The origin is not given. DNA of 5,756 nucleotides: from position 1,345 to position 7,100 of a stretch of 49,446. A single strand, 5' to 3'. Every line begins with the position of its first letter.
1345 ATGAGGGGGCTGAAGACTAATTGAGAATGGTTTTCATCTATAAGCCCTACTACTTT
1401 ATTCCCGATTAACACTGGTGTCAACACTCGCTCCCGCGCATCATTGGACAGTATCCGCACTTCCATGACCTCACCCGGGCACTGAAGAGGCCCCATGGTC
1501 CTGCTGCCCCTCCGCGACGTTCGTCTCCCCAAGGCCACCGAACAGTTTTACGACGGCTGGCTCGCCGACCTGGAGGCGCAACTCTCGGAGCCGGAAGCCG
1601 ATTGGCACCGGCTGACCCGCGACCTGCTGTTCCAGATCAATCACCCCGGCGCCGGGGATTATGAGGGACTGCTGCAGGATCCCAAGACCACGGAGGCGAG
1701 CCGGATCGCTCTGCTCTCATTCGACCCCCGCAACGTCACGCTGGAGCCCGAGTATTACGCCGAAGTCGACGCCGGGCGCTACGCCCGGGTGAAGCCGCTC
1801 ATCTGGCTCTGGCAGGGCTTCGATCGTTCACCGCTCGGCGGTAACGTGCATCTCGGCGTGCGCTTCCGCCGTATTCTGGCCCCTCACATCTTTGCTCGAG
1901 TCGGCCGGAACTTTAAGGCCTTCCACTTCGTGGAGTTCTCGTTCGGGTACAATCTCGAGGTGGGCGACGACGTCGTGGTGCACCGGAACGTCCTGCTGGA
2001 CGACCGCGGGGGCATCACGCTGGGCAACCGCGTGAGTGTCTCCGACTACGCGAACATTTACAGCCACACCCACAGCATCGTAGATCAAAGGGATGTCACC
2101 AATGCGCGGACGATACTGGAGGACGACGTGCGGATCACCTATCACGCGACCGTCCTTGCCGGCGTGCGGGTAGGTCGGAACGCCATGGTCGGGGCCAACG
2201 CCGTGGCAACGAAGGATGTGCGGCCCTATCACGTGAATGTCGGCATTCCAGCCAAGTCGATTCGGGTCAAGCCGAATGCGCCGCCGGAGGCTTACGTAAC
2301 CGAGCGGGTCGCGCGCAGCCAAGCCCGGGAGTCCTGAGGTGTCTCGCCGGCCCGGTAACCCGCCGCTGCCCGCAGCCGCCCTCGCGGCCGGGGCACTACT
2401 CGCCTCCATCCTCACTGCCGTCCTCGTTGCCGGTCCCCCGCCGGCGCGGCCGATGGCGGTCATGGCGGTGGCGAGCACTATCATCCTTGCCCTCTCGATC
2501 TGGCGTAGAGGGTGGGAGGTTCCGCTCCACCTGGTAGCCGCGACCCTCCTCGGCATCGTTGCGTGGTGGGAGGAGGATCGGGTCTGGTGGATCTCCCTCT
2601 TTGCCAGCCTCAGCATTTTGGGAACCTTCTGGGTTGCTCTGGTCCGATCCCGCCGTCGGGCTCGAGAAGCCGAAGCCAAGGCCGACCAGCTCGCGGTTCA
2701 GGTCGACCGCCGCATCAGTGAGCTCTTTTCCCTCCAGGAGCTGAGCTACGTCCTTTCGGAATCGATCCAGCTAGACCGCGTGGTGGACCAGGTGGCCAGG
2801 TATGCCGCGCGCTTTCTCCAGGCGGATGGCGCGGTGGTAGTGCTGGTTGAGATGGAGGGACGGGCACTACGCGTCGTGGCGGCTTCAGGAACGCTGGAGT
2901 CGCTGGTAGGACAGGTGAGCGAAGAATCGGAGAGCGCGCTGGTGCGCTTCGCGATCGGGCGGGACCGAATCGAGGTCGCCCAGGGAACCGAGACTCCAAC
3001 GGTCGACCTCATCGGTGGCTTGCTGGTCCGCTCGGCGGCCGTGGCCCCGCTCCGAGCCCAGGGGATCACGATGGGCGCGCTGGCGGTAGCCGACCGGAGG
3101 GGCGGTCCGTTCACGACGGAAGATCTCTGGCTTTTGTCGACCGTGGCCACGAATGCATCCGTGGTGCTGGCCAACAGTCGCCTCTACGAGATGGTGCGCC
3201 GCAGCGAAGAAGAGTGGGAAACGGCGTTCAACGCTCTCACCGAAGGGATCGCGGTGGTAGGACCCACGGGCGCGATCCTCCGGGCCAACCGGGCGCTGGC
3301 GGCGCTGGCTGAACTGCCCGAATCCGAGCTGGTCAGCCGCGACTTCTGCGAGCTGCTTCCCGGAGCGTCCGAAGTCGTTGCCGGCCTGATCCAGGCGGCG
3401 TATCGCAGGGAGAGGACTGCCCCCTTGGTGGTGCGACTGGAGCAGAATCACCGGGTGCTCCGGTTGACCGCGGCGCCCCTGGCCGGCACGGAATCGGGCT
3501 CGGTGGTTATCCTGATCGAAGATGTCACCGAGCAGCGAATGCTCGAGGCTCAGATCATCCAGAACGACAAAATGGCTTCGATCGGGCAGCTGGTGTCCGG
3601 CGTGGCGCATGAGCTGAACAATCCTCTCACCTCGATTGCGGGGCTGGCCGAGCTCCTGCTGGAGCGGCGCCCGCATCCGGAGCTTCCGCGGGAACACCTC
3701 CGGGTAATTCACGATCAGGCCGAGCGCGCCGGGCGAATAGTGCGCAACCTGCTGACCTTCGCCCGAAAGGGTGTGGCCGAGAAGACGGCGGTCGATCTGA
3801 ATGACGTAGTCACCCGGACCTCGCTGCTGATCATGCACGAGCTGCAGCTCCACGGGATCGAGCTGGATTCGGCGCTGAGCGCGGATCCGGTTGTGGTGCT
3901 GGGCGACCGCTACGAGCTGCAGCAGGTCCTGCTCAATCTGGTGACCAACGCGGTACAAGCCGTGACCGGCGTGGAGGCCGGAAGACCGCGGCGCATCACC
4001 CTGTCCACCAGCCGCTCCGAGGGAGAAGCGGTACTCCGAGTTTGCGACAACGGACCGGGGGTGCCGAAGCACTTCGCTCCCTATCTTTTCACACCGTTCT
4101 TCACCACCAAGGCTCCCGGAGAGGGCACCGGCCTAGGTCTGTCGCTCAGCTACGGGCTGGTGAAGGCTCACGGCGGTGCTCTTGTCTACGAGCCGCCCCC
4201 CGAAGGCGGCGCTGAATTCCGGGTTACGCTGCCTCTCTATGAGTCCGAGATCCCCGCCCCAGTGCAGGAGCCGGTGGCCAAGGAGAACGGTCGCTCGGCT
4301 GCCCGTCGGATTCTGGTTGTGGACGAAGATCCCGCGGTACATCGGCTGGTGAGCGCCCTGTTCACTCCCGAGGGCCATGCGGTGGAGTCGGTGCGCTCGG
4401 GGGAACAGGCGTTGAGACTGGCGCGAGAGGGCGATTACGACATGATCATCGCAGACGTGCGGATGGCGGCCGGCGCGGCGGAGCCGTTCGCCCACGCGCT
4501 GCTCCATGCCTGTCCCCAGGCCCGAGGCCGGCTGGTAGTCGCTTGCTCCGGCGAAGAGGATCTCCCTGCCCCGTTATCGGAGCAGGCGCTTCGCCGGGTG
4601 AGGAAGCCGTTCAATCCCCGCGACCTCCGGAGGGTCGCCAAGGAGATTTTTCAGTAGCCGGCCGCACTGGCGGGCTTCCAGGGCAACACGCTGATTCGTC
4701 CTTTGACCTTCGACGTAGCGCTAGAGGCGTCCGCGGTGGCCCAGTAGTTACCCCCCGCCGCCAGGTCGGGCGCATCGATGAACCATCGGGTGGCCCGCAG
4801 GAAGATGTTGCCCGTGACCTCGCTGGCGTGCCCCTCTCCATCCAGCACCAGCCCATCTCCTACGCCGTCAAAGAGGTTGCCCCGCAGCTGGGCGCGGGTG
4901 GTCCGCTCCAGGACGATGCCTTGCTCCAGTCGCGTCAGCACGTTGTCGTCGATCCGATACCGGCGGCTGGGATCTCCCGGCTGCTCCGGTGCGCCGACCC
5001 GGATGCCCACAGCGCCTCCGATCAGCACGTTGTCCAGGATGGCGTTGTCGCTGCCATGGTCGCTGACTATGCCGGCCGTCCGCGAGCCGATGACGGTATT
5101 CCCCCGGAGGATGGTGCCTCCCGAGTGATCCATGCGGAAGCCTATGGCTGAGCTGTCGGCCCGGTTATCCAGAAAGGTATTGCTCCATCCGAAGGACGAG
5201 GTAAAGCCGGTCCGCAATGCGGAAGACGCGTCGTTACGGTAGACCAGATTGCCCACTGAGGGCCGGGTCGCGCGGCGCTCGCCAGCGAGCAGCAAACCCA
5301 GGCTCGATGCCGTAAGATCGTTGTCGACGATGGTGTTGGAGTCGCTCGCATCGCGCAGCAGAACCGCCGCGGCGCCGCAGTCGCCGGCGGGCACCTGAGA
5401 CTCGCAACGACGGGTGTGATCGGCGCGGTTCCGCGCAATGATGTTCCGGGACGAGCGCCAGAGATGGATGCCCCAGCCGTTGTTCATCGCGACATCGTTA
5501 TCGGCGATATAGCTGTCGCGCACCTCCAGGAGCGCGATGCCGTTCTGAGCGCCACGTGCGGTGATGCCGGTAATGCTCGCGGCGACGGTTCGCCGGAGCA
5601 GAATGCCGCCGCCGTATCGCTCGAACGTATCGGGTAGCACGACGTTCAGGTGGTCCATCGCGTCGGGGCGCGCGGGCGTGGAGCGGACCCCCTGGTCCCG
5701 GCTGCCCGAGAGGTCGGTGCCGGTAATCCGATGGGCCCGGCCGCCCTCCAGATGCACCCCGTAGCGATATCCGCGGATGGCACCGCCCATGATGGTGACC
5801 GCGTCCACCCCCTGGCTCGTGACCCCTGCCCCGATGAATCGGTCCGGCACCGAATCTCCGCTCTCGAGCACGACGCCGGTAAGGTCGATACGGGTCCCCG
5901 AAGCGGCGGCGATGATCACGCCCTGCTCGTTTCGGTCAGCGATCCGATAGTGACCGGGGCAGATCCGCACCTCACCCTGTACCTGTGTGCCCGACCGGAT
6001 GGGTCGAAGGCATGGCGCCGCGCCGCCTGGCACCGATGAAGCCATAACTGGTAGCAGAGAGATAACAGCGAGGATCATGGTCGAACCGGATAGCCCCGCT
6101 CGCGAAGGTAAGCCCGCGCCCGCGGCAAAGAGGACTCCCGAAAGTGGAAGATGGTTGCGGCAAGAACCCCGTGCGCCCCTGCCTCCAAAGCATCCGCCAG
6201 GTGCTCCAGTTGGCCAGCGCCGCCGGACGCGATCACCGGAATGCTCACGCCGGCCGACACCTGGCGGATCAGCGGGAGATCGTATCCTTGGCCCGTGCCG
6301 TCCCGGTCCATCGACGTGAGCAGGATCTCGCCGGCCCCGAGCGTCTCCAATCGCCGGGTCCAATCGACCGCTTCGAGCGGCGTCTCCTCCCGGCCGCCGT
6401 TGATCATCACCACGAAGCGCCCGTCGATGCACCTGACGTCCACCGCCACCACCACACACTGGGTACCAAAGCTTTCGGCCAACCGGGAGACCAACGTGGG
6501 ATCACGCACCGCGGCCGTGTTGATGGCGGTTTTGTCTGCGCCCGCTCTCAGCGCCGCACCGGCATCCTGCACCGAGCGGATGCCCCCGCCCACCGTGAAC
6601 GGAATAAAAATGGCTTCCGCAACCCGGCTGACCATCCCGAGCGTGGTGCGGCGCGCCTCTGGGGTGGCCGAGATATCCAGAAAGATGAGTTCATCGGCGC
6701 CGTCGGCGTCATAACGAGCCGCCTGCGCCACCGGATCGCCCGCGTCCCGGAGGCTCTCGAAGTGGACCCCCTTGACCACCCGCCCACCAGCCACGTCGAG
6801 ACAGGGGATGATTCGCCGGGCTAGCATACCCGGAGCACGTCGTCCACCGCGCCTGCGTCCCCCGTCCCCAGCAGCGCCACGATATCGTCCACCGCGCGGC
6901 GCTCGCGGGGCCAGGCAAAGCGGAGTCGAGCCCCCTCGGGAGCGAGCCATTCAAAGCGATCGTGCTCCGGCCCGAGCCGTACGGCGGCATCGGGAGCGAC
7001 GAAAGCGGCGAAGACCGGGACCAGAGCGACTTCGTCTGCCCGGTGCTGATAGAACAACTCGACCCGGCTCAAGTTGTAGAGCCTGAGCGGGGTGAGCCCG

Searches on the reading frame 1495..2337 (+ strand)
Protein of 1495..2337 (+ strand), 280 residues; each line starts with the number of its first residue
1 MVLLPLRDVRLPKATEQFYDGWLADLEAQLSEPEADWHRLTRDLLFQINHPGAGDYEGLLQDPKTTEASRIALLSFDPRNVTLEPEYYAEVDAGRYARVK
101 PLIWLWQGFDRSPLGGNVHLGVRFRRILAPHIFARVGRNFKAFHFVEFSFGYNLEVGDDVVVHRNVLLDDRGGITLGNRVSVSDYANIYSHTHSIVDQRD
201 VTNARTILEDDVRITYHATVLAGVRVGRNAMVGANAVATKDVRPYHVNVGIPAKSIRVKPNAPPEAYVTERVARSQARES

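Call 49: search_protein_families(library=pfam, proteins=[window:1495-2337:+], max_evalue=0.0001)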
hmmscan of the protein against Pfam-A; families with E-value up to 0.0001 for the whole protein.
window:1495-2337:+ (280 aa): 1 family
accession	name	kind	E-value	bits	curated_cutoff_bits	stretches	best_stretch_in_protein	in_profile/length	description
PF00132.30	Hexapep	-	3.4e-07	30.1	27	0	206-237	2-33/36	Bacterial transferase hexapeptide (six repeats)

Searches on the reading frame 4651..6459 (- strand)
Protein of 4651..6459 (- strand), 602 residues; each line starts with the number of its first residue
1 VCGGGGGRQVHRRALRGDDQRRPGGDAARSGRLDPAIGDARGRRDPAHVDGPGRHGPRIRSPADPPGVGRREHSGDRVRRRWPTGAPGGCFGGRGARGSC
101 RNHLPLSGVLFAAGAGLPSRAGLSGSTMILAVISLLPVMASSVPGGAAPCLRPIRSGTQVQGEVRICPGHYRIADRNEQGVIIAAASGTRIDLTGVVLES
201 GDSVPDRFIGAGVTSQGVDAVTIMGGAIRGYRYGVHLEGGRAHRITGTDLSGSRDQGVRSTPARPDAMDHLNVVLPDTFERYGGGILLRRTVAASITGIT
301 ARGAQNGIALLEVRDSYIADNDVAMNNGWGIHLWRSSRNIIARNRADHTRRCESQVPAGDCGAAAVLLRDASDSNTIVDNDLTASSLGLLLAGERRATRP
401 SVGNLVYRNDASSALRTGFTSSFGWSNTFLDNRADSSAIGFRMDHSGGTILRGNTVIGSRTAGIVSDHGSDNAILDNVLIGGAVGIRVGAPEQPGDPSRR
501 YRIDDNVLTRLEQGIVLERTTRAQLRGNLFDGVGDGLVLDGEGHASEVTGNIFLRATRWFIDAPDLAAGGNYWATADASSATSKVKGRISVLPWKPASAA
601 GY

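Call 49: search_protein_families(library=pfam, proteins=[window:4651-6459:-], max_evalue=0.0001)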
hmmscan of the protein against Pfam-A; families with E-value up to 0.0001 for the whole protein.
window:4651-6459:- (602 aa): 2 families
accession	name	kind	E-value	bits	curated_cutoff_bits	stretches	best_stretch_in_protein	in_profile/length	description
PF05048.19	NosD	-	1.8e-33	116.2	23.6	3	205-383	14-170/212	Periplasmic copper-binding protein (NosD)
PF13229.12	Beta_helix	-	5.8e-20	72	25.9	2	371-553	8-158/158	Right handed beta helix region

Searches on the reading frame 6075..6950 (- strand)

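Call 49: search_protein_families(library=pfam, proteins=[window:6075-6950:-], max_evalue=0.0001)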
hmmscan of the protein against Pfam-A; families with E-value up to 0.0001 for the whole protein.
window:6075-6950:- (291 aa): 6 families
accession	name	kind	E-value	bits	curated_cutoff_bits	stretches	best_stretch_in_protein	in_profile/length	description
PF00977.27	His_biosynth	-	4.4e-80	268.8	23.6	1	46-272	1-226/228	Histidine biosynthesis protein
PF03060.21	NMO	-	9.7e-10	38.8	28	1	224-268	181-225/331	Nitronate monooxygenase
PF05690.20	ThiG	-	8.4e-09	35.6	23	0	198-268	137-207/247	Thiazole biosynthesis protein ThiG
PF01207.24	Dus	-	2e-08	34.2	20.4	0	105-176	174-249/311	Dihydrouridine synthase (Dus)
PF02581.23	TMP-TENI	-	3e-07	30.4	27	0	203-262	118-174/180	Thiamine monophosphate synthase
PF01180.27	DHO_dh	-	8.9e-07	28.8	27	0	100-159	223-285/291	Dihydroorotate dehydrogenase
